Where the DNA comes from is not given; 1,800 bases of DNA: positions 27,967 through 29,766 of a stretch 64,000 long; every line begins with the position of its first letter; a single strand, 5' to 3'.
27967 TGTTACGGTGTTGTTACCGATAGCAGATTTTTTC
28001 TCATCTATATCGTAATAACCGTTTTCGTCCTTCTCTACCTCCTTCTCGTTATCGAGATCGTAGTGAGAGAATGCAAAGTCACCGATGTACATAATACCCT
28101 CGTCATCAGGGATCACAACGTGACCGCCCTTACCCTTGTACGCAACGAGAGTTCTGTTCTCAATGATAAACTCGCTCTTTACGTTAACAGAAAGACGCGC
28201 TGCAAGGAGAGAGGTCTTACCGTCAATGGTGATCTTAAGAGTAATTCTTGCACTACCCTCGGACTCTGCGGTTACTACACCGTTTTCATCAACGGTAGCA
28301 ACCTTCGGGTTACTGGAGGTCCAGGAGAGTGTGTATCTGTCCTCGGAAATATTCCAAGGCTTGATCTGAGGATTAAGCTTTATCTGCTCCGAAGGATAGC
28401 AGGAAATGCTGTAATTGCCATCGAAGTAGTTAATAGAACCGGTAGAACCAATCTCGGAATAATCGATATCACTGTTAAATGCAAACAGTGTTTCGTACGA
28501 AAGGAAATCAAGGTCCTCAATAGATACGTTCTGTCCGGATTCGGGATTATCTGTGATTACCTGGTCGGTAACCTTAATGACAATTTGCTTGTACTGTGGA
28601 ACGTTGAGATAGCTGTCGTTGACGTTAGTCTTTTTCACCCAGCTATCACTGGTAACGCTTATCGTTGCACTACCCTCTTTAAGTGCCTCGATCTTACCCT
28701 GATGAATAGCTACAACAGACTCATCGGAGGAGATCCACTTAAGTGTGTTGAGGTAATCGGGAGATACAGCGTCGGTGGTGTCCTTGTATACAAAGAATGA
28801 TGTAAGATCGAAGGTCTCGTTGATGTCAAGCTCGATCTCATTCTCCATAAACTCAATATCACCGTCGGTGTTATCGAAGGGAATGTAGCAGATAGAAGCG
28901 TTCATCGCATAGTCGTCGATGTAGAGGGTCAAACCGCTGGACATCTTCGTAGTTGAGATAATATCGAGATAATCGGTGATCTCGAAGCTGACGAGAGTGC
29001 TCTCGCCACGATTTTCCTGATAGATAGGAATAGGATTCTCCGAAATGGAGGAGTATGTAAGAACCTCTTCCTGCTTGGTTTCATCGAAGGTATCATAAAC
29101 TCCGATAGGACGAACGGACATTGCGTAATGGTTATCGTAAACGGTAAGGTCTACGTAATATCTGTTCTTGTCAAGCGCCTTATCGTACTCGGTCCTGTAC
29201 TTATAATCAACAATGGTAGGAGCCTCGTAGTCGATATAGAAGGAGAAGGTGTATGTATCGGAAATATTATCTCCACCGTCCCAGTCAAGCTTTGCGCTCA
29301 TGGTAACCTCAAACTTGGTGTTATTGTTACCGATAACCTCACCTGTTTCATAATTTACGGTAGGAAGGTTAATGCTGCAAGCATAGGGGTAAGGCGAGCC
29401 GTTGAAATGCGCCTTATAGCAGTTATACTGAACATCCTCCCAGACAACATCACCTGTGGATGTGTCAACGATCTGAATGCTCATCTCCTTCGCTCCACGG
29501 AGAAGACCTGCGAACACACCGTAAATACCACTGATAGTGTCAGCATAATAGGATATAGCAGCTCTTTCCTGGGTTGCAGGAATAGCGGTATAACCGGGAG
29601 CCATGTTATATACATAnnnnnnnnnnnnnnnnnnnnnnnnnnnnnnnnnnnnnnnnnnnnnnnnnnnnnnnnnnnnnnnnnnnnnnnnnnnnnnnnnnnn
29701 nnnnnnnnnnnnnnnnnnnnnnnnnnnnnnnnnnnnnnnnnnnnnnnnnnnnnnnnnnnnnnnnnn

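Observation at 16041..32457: Candidate integrated proteolysis-to-uptake machine: giant LRR-bearing S8 envelope protease, lipoprotein and Opp importer in one roughly 16-kb operon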

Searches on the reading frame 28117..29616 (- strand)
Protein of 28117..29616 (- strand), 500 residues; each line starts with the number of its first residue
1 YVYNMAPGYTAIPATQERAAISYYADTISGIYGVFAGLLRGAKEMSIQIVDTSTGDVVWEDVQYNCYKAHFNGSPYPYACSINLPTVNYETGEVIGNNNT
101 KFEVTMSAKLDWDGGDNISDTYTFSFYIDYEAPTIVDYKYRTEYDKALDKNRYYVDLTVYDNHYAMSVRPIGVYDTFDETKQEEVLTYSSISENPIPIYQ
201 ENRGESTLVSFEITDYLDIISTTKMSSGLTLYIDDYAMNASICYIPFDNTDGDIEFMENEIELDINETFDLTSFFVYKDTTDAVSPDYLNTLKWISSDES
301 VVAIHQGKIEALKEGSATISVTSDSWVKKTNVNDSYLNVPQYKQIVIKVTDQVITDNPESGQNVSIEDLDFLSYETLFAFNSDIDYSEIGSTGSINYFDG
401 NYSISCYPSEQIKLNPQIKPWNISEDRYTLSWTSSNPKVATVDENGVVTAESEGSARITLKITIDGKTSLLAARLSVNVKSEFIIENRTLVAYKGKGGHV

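Call 31: search_protein_families(library=pfam, proteins=[window:28117-29616:-], max_evalue=10)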
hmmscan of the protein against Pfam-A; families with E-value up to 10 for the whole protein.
window:28117-29616:- (500 aa): 5 families
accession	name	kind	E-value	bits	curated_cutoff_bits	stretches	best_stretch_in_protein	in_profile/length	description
PF02368.24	Big_2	-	4.8e-14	52.5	22.8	2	430-460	36-66/79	Bacterial Ig-like domain (group 2)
PF21461.3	HL_N-beta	-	7.9e-08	32.4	27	2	297-325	19-47/57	Hyaluronate lyase, N-terminal beta-sheet domain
PF22359.2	Big-like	-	4.2e-06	27.3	27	1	430-462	3-35/48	Bacterial Ig-like domain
PF20578.4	aBig_2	-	0.00032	20.9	27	2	428-480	35-87/89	Atrophied bacterial Ig domain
PF25354.1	Ig_NUP210_16th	-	0.24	11.4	27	1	431-467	31-68/72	NUP210-like, Ig-like domain 16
